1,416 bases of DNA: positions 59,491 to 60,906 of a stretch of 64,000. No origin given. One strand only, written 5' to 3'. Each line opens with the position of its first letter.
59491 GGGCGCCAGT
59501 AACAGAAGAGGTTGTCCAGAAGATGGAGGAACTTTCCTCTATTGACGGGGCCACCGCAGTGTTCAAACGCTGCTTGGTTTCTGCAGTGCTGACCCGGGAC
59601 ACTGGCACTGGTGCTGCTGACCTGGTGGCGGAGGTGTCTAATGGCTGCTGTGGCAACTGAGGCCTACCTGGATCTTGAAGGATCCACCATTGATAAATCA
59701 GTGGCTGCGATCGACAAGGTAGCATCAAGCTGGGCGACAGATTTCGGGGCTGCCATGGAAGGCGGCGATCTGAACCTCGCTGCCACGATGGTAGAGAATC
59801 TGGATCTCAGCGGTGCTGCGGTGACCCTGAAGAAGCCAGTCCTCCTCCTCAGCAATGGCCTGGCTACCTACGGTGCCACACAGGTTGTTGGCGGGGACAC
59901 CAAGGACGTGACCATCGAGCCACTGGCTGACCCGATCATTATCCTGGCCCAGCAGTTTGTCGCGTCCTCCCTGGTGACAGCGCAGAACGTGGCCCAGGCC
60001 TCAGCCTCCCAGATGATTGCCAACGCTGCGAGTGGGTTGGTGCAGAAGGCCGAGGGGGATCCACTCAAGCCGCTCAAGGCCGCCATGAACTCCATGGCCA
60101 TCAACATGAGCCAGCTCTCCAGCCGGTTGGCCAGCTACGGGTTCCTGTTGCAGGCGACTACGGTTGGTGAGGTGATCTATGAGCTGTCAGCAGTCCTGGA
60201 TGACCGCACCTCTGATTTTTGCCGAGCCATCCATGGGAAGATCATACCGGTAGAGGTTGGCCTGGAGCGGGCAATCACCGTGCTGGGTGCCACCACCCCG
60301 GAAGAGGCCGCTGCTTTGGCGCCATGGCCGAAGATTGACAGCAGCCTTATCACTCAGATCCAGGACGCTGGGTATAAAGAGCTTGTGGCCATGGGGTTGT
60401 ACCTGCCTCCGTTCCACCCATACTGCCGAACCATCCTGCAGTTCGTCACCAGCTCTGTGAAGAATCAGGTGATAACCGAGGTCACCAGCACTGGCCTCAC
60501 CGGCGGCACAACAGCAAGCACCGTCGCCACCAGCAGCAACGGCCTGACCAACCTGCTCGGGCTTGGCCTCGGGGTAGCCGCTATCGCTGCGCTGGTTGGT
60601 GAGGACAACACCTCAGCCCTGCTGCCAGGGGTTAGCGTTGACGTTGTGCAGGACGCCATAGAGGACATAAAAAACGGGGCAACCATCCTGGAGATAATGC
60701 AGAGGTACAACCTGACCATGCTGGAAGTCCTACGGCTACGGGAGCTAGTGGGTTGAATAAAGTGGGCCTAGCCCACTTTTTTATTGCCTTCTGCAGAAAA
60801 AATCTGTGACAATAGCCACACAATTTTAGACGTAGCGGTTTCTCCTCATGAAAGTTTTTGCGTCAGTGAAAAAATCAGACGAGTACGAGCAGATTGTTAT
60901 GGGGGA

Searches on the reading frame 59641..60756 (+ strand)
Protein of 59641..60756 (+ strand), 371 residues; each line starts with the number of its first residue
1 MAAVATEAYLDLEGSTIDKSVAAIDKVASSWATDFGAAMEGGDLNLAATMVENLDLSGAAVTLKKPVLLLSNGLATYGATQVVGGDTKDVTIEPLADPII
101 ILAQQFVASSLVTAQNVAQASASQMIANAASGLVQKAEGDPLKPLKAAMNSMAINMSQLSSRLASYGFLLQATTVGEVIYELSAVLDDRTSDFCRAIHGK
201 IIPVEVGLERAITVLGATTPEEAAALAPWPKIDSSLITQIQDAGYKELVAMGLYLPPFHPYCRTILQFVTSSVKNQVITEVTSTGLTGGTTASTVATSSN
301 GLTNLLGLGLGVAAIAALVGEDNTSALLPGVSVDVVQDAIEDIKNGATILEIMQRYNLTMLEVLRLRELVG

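Call 15: search_protein_families(library=phrogs, proteins=[window:59641-60756:+], max_evalue=0.001)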
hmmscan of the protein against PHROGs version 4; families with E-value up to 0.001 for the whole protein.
window:59641-60756:+ (371 aa): 7 families
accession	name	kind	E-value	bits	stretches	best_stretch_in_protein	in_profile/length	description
phrog_30193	-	unknown function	4.7e-18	66.2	1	156-277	168-287/360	-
phrog_241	-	head and packaging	3.2e-07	30.8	1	180-274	228-278/679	head morphogenesis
phrog_115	-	head and packaging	3.9e-06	27.3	1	180-264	270-312/665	minor head protein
phrog_4728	-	head and packaging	7.7e-06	25.9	1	184-276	255-306/591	head morphogenesis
phrog_13868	-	unknown function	7.3e-05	22.9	0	174-230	231-287/359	-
phrog_9907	-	head and packaging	0.00039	20.6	1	172-289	164-277/421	minor head protein and DNA pilot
phrog_2841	-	head and packaging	0.0008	19.5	0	179-204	258-283/525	minor head protein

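Call 16: search_protein_families(library=pfam, proteins=[window:59641-60756:+], max_evalue=0.001)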
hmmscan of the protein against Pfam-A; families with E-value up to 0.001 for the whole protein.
window:59641-60756:+ (371 aa): 1 family
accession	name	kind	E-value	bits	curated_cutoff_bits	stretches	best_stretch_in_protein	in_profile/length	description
PF04233.19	Phage_Mu_F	-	8.9e-05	23.6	29.6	0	174-265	61-110/112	Phage Mu protein F like protein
